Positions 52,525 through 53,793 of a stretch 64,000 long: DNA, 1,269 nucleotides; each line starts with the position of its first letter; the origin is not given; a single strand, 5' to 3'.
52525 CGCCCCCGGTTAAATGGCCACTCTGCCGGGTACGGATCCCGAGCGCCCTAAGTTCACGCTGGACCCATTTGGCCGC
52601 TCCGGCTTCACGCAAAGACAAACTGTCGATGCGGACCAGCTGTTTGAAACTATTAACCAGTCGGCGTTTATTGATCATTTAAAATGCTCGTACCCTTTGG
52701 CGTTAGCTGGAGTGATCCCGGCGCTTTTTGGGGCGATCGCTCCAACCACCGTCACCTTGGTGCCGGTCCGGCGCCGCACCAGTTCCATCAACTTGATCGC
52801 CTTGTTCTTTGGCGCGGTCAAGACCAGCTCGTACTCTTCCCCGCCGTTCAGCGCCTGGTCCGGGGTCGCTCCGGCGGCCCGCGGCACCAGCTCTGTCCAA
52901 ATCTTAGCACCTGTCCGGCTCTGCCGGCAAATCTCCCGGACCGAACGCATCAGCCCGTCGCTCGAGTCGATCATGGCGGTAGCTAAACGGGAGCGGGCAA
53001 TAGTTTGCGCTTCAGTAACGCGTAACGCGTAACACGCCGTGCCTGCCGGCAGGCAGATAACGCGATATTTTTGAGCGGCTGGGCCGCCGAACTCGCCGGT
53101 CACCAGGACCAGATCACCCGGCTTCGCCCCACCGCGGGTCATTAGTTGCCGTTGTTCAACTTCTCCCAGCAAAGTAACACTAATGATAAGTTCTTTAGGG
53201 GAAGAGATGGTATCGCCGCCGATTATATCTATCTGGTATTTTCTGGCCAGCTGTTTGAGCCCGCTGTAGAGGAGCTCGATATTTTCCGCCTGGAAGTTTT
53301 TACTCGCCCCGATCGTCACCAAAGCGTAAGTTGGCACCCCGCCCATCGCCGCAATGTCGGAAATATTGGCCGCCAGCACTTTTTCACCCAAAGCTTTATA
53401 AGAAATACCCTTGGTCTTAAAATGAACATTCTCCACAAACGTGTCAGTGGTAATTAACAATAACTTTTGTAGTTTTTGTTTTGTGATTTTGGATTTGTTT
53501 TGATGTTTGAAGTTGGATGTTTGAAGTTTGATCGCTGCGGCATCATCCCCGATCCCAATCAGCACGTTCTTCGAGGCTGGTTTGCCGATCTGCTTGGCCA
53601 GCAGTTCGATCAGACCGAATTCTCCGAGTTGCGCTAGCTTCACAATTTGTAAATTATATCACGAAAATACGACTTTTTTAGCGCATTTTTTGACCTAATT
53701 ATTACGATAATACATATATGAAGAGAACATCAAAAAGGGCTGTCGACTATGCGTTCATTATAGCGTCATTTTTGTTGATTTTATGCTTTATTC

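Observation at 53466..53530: Matching heptamer array inserted in frame in thiL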

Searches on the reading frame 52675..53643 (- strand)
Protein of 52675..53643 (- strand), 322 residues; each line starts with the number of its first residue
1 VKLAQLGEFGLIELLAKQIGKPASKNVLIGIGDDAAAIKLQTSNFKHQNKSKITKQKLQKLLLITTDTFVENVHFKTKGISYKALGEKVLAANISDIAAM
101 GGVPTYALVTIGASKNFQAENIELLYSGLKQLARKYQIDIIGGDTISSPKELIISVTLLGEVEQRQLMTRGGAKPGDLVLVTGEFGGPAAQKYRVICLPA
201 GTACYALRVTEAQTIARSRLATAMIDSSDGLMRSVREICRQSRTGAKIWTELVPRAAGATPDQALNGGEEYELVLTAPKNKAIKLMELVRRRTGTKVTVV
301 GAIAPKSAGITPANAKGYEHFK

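Call 11: search_protein_families(library=pfam, proteins=[window:52675-53643:-])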
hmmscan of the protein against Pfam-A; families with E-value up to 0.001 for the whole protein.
window:52675-53643:- (322 aa): 2 families
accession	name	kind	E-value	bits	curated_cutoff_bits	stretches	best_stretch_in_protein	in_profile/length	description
PF00586.29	AIRS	-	1e-23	84.3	24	1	32-162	1-112/112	AIR synthase related protein, N-terminal domain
PF02769.27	AIRS_C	-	6.7e-07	30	23.1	1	205-306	42-148/156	AIR synthase related protein, C-terminal domain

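Call 12: find_homologous_proteins(query=window:52675-53643:-)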
Query window:52675-53643:- (322 aa): 7652 proteins with E <= 0.001 among 8000 candidates; the best 120 are listed.
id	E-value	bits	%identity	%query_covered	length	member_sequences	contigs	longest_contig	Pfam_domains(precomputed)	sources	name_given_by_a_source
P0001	1.3e-202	689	100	100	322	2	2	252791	PF00586.30,PF02769.28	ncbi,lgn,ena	ncbi:MAG: thiamine-phosphate kinase [Candidatus Margulisiibacteriota bacterium]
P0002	9.0e-146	503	78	100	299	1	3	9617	PF00586.30,PF02769.28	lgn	-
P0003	4.5e-109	382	58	100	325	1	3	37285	PF00586.30,PF02769.28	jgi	jgi:thiamine-monophosphate kinase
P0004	4.6e-107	376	57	100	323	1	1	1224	PF00586.30,PF02769.28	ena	-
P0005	8.0e-107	375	57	100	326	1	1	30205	PF00586.30,PF02769.28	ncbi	-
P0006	6.0e-105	369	56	100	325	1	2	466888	PF00586.30,PF02769.28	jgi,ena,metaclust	metaclust:\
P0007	1.6e-104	368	56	100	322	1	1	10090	PF00586.30,PF02769.28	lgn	-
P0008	3.5e-104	366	57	100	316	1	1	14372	PF00586.30,PF02769.28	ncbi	-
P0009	6.2e-104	366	79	68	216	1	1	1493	PF00586.30,PF02769.28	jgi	jgi:thiamine-monophosphate kinase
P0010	1.1e-103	365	57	100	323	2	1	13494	PF00586.30,PF02769.28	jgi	-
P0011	6.8e-102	359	56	100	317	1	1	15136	PF00586.30,PF02769.28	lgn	-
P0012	1.0e-101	358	55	100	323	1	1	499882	PF00586.30,PF02769.28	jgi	jgi:thiamine-monophosphate kinase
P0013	9.9e-101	355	56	100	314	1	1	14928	PF00586.30,PF02769.28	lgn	-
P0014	1.8e-100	354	56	100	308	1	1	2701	PF00586.30,PF02769.28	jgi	jgi:thiamine-monophosphate kinase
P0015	3.4e-100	353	57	100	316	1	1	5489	PF00586.30,PF02769.28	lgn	-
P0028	3.2e-95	337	52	100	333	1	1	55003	PF00586.30,PF02769.28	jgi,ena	-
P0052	1.5e-91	325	52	100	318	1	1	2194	PF00586.30,PF02769.28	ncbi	-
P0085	8.2e-87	309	52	100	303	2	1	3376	PF00586.30,PF02769.28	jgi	-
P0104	7.1e-85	303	53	100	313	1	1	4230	PF00586.30,PF02769.28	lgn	-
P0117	1.4e-82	296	51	100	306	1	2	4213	PF00586.30,PF02769.28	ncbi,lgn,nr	ncbi:MAG: thiamine-phosphate kinase [Candidatus Margulisbacteria bacterium]|nr:thiamine-phosphate ki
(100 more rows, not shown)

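Call 13: find_related_loci(query=window:52675-53643:-, collection=genome_contigs, flank=3000)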
Query window:52675-53643:- (322 aa) in genome_contigs; peptide patterns used: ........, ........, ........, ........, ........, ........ (x = any residue, [..] = any of these).
147 stretches matched a pattern; 11 encode a relative of the query (tblastn E <= 1e-3); 11 distinct loci.
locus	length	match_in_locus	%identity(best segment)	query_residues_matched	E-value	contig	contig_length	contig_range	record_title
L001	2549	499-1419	54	1-321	6e-100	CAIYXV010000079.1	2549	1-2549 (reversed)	uncultured bacterium isolate AlinenSediments_bin-4880 genome assembly, contig: bin-4880:079/137, whole genome shotgun se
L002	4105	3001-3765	35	31-288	5e-40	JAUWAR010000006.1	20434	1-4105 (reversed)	MAG: bacterium isolate CSMAG_1299 CSMAG_1299_k141_1031437_length_20434_cov_8.0000, whole genome shotgun sequence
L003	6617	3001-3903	33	11-321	3e-39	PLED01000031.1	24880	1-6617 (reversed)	MAG: Vulcanimicrobiota bacterium isolate palsa_1493 73.20111000_P1M.11_contig_8827, whole genome shotgun sequence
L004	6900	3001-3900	34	11-321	3e-41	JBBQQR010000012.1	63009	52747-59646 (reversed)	MAG: Vulcanimicrobiales bacterium isolate Co_metawrap_1594 Cmw_1594_k141_24942704_length_63009_cov_9.0000, whole genome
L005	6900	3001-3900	31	11-321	2e-34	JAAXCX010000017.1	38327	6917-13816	Vulcanimicrobiota bacterium isolate bin6B Ga0299742_117, whole genome shotgun sequence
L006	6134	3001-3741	33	63-322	7e-29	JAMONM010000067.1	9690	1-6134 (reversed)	MAG: Campylobacterales bacterium isolate 4281-140_metabat2_scaf2bin.046 4281-140_scaffold_3385_c1, whole genome shotgun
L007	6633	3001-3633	35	62-280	2e-26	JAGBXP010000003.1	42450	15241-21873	Bacterium isolate RGIG9539 Yak_Colon-2__c54113, whole genome shotgun sequence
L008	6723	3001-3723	27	6-279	1e-20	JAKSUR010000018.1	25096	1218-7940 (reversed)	MAG: bacterium isolate Horse_feces338 MAG338_18, whole genome shotgun sequence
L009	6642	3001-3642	31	62-281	3e-20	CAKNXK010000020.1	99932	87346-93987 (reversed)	MAG: uncultured Candidatus Melainabacteria bacterium isolate 0308_My_metabat.004 genome assembly, contig: 0308My_k83_206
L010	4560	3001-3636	28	62-280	4e-19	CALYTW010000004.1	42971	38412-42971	MAG: uncultured cyanobacterium isolate SRR7188236_bin.56_metaWRAP_v1.3_MAG genome assembly, contig: ERZ9280836.210, whol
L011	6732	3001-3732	27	62-321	6e-19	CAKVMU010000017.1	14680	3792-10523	MAG: uncultured Candidatus Melainabacteria bacterium isolate REFINED_METABAT215_TOP10_CONTIGS_1500_ASSEMBLY_K77_MERGED__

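Call 19: find_encoding_contigs(protein=P0002, flank=10000, max_places=2)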
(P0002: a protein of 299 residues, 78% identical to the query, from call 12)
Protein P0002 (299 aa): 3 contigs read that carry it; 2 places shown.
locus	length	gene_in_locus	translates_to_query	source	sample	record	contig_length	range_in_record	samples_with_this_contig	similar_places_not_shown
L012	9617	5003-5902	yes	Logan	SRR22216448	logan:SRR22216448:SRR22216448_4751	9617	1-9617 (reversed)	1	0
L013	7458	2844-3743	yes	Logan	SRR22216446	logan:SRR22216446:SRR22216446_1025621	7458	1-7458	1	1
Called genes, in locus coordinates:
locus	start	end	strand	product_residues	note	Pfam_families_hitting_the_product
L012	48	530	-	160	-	PF00694:Aconitase_C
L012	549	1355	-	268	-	-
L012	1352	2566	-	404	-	PF00330:Aconitase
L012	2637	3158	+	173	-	PF02481:DNA_processg_A (weak), PF18306:LDcluster4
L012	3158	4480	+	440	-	PF01964:ThiC_Rad_SAM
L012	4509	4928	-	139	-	-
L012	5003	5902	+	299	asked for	PF00586:AIRS, PF02769:AIRS_C (weak)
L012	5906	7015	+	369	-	PF04389:Peptidase_M28, PF01546:Peptidase_M20, PF05343:Peptidase_M42, PF07687:M20_dimer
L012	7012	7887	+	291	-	PF02899:Phage_int_SAM_1, PF13102:Phage_int_SAM_5 (faint), PF13495:Phage_int_SAM_4, PF00589:Phage_integrase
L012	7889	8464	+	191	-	PF02163:Peptidase_M50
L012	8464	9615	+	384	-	?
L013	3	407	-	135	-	?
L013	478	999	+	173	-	PF02481:DNA_processg_A (weak), PF18306:LDcluster4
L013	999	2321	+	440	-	PF01964:ThiC_Rad_SAM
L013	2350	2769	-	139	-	-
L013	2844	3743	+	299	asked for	PF00586:AIRS, PF02769:AIRS_C (weak)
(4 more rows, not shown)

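Call 20: find_encoding_contigs(protein=P0028, flank=10000, max_places=1)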
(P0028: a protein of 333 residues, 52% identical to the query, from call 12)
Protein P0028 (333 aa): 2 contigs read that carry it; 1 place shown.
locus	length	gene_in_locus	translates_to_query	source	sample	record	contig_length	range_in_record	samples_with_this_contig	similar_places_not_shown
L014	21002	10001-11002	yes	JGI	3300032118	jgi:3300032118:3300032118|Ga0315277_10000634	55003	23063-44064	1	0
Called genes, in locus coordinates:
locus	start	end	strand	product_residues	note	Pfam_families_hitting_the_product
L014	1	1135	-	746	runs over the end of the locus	-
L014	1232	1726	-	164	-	PF00694:Aconitase_C, PF06434:Aconitase_2_N (faint)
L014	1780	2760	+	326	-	-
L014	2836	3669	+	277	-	PF00069:Pkinase, PF07714:PK_Tyr_Ser-Thr (weak), PF03109:ABC1 (weak), PF06293:Kdo (faint)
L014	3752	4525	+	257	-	-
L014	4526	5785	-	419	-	PF00330:Aconitase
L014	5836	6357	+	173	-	PF02481:DNA_processg_A (weak), PF18306:LDcluster4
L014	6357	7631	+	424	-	PF01964:ThiC_Rad_SAM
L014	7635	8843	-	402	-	-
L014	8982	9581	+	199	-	PF08241:Methyltransf_11 (weak)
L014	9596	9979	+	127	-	-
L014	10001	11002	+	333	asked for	PF00586:AIRS, PF02769:AIRS_C (weak)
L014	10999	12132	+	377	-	PF04389:Peptidase_M28, PF01546:Peptidase_M20, PF05343:Peptidase_M42, PF07687:M20_dimer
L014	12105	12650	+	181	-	PF28549:NDPSase_N (weak), PF00293:NUDIX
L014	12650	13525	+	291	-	PF02899:Phage_int_SAM_1, PF13495:Phage_int_SAM_4, PF00589:Phage_integrase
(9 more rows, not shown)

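Call 21: find_encoding_contigs(protein=P0003, flank=10000, max_places=1)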
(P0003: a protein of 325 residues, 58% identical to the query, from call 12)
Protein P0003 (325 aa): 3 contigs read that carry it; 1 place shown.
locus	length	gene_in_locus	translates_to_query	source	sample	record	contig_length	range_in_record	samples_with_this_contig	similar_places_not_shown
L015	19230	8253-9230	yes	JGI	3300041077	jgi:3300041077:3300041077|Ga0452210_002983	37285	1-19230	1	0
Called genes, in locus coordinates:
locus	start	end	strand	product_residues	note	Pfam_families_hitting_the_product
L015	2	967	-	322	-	?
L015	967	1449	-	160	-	PF06434:Aconitase_2_N (weak), PF00694:Aconitase_C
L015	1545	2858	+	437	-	PF03781:FGE-sulfatase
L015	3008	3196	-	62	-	-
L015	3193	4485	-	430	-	PF00330:Aconitase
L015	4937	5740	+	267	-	-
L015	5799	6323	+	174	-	PF02481:DNA_processg_A (faint), PF18306:LDcluster4, PF03641:Lysine_decarbox (weak)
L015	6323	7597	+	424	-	PF01964:ThiC_Rad_SAM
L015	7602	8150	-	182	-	PF00881:Nitroreductase, PF14512:TM1586_NiRdase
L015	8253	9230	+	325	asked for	PF00586:AIRS, PF02769:AIRS_C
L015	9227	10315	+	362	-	PF04389:Peptidase_M28, PF01546:Peptidase_M20, PF05343:Peptidase_M42, PF07687:M20_dimer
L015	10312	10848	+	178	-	PF28549:NDPSase_N, PF00293:NUDIX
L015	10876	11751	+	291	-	PF02899:Phage_int_SAM_1, PF13102:Phage_int_SAM_5 (weak), PF13495:Phage_int_SAM_4, PF00589:Phage_integrase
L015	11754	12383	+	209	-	PF02163:Peptidase_M50 (weak)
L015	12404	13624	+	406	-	PF08245:Mur_ligase_M, PF02875:Mur_ligase_C, PF27239:FOL3_C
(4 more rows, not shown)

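Call 25: find_encoding_contigs(protein=P0005, flank=10000, max_places=1)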
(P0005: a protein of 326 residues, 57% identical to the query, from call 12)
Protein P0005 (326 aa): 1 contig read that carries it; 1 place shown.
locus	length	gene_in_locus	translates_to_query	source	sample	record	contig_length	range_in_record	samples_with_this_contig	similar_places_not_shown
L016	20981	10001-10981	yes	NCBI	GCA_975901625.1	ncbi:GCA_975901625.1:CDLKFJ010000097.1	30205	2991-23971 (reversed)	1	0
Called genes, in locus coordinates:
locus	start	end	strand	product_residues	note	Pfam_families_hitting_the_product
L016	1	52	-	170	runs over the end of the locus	-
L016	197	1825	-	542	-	PF00890:FAD_binding_2, PF01266:DAO, PF07992:Pyr_redox_2 (faint), PF02910:Succ_DH_flav_C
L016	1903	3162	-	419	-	PF00330:Aconitase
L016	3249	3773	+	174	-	PF02481:DNA_processg_A (faint), PF18306:LDcluster4, PF03641:Lysine_decarbox (faint)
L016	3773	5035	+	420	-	PF01964:ThiC_Rad_SAM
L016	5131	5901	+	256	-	PF04187:Cofac_haem_bdg (faint)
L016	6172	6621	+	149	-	-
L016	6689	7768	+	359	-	-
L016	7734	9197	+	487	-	PF18357:DtxR (faint)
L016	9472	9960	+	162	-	-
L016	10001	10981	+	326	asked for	PF00586:AIRS, PF02769:AIRS_C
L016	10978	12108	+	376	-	PF04389:Peptidase_M28, PF01546:Peptidase_M20, PF05343:Peptidase_M42, PF07687:M20_dimer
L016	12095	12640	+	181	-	PF28549:NDPSase_N, PF00293:NUDIX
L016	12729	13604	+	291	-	PF02899:Phage_int_SAM_1, PF13102:Phage_int_SAM_5 (weak), PF13495:Phage_int_SAM_4, PF00589:Phage_integrase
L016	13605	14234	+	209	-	PF02163:Peptidase_M50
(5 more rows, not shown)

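Call 26: find_encoding_contigs(protein=P0007, flank=10000, max_places=1)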
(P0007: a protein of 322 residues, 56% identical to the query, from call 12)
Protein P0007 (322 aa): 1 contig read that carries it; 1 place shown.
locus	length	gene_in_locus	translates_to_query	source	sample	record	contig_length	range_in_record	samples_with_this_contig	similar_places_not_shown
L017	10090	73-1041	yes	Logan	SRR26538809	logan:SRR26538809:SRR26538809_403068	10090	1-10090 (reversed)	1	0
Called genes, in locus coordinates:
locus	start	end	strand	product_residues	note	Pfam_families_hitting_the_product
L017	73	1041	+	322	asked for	PF00586:AIRS, PF02769:AIRS_C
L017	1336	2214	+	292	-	PF01546:Peptidase_M20, PF04389:Peptidase_M28 (weak), PF05343:Peptidase_M42, PF07687:M20_dimer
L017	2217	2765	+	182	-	PF28549:NDPSase_N, PF00293:NUDIX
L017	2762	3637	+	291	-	PF02899:Phage_int_SAM_1, PF13102:Phage_int_SAM_5 (weak), PF13495:Phage_int_SAM_4, PF00589:Phage_integrase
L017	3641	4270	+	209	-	PF02163:Peptidase_M50 (weak)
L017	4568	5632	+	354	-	PF08245:Mur_ligase_M, PF27239:FOL3_C, PF02875:Mur_ligase_C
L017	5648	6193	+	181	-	PF05036:SPOR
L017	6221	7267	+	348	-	PF00022:Actin (weak), PF06723:MreB_Mbl, PF11104:PilM_2 (faint), PF00012:HSP70, PF14450:FtsA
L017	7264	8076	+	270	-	PF04085:MreC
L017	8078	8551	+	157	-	-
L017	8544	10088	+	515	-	?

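Call 60: search_solved_structures(query=window:52675-53643:-, show_alignments=1)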
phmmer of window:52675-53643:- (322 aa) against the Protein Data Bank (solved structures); distinct sequences matched with E-value up to 0.001: 20.
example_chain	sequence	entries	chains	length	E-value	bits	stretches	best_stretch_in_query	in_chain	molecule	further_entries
1vqv_A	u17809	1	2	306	3.3e-27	98.9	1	2-301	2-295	thiamine monophosphate kinase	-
3c9r_A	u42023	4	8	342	5.7e-27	98.1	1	2-301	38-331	Thiamine monophosphate kinase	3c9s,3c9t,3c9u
5cc8_A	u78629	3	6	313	2.7e-25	92.6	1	54-307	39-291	Thiamine-monophosphate kinase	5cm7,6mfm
5dd7_A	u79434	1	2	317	2.8e-25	92.5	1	54-307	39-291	Thiamine-monophosphate kinase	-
6xep_A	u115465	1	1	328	1.1e-22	84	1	6-321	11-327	Thiamine-monophosphate kinase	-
3mcq_A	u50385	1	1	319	2.8e-22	82.7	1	62-304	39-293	Thiamine-monophosphate kinase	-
8yks_B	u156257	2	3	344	6.5e-20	74.9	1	60-279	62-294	Thiamine-monophosphate kinase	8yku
2zau_A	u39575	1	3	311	7e-07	32.2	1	91-254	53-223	Selenide, water dikinase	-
2yye_A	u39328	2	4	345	8.1e-07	32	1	91-254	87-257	Selenide, water dikinase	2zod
2yxz_A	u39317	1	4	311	1.3e-06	31.3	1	63-321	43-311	Thiamin-monophosphate kinase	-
3vti_C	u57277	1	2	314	6.2e-06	29.1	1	64-257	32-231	Hydrogenase maturation factor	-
2z1e_A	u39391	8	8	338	1.5e-05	27.8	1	85-303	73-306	Hydrogenase expression/formation protein HypE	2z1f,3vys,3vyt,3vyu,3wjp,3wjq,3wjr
9jzy_A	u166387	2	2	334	0.00023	23.9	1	62-182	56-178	Phosphoribosylformylglycinamidine cyclo-ligase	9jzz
3u0o_A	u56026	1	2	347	0.00028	23.6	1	90-260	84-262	Selenide, water dikinase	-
9k06_A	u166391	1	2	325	0.00028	23.6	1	60-182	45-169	Phosphoribosylformylglycinamidine cyclo-ligase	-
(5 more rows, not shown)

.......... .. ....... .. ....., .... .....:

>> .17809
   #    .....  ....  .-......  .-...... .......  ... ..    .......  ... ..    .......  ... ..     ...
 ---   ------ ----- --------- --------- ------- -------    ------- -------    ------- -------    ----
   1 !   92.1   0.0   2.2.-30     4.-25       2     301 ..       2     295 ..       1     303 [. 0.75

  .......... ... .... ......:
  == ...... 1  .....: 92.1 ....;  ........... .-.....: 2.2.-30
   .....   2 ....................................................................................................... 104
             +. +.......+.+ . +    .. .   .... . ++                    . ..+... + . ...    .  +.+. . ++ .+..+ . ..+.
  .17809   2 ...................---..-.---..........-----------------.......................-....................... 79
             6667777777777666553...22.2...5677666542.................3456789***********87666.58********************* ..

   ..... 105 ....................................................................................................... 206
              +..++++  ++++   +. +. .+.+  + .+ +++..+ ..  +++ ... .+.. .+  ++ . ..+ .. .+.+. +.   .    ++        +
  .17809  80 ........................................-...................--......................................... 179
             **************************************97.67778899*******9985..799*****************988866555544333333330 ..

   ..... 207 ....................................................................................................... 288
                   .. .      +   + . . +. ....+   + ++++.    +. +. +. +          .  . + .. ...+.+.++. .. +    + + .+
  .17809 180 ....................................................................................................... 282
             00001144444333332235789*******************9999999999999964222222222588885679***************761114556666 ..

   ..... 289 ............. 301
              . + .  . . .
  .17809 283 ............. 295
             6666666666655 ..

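Call 71: predict_structure(alignment_id=A3)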
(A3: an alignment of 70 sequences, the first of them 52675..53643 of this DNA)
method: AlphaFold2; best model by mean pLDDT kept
length: 322 residues; sequences in the alignment: 70
mean_pLDDT: 86.9   pTM: 0.86
mean pLDDT of the five models: 86.9, 85.4, 83.3, 83.2, 80.0
residues with pLDDT >= 90: 207; 70-90: 73; 50-70: 22; < 50: 20
segments of 3 or more residues with pLDDT < 50: 45-55, 319-322
pLDDT, mean of each block of 10 residues (from residue 1): 78 83 79 76 51 59 94 87 94 95 97 95 96 96 90 96 94 97 92 66 76 98 94 93 95 95 89 97 98 97 93 52 42
secondary structure, 60 per line:
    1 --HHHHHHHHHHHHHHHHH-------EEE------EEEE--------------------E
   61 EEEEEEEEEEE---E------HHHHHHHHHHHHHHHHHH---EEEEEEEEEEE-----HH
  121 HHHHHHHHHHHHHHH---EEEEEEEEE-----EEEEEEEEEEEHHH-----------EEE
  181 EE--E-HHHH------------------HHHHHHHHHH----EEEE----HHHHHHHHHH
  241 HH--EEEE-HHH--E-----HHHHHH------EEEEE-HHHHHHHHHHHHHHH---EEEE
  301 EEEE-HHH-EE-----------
elements in order: H3-19 E27-29 E36-39 E60-71 H82-99 E103-113 H119-135 E139-147 E153-163 E178-182 H187-190 H209-218 E223-226 H231-242 E245-248 H261-266 E273-277 H279-293 E297-304

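Call 73: find_encoding_contigs(protein=P0052, flank=1500, max_places=1)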
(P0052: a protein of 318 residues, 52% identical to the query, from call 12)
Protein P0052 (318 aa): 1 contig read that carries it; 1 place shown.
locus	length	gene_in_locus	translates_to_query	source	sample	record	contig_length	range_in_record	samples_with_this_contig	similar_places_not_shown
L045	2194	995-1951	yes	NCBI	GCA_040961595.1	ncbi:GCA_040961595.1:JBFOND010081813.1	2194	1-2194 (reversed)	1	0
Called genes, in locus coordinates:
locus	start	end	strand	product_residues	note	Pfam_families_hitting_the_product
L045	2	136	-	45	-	?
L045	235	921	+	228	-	-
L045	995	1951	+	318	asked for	PF00586:AIRS, PF02769:AIRS_C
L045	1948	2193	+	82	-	?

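Call 74: find_encoding_contigs(protein=P0085, flank=1500, max_places=1)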
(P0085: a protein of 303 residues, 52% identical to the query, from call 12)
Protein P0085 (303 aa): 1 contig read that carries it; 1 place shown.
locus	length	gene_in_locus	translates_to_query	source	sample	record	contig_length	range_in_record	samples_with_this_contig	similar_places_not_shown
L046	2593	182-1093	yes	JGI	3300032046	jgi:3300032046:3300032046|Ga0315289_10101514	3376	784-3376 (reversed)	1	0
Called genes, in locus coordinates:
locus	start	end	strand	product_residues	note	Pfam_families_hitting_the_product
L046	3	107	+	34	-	?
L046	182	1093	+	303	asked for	PF00586:AIRS, PF02769:AIRS_C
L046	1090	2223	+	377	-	PF04389:Peptidase_M28, PF01546:Peptidase_M20, PF05343:Peptidase_M42, PF07687:M20_dimer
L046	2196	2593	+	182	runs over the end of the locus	PF28549:NDPSase_N, PF00293:NUDIX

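Call 75: find_encoding_contigs(protein=P0104, flank=1500, max_places=1)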
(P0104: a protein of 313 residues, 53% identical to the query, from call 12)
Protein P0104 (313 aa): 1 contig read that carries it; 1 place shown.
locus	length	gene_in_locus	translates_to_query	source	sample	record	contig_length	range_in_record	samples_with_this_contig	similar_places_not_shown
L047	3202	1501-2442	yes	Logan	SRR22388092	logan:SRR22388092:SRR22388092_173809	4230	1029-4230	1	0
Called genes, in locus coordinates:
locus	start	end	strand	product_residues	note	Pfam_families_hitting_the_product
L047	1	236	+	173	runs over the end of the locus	PF02481:DNA_processg_A (weak), PF18306:LDcluster4, PF03641:Lysine_decarbox (weak)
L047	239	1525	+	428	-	PF01964:ThiC_Rad_SAM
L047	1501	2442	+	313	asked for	PF00586:AIRS, PF02769:AIRS_C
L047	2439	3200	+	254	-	?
